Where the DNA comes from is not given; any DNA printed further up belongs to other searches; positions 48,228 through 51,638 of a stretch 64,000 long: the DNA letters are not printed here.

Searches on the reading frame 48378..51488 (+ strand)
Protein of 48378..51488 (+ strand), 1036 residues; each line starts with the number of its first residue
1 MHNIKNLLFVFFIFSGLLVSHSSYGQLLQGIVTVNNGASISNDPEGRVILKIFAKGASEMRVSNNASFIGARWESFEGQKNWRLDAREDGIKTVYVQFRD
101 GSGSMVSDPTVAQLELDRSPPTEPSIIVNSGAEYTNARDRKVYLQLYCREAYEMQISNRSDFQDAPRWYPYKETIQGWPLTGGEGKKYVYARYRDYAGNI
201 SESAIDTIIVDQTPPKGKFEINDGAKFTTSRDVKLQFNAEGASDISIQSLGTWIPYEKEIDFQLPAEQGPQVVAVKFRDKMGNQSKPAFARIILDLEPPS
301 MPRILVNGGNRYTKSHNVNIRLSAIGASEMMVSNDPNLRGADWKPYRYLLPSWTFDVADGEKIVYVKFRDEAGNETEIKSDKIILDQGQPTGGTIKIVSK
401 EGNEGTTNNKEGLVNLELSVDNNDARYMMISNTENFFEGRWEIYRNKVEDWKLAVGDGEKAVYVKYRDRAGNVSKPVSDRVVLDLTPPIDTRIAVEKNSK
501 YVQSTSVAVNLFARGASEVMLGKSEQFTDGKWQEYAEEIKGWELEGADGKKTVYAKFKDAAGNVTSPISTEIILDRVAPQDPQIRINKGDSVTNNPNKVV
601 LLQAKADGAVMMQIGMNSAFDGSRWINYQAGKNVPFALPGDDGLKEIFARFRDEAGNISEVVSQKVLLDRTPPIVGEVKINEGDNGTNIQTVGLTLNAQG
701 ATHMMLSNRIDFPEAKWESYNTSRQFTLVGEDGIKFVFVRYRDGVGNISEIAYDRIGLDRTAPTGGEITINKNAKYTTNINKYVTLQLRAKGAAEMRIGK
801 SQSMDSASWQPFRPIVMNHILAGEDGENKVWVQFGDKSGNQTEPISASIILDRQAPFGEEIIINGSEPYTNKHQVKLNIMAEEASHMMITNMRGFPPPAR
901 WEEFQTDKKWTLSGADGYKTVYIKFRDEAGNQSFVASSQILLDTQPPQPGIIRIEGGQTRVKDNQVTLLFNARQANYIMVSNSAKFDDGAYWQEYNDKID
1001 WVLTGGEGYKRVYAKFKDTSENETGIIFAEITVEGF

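Call 62: search_protein_families(library=pfam, proteins=[window:48378-51488:+], max_evalue=0.00001)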
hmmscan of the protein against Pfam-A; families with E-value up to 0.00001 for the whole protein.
window:48378-51488:+ (1036 aa): 1 family
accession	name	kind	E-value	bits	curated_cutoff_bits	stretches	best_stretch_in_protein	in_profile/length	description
PF19077.6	Big_13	-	2e-22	80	27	0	866-944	20-102/102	Bacterial Ig-like domain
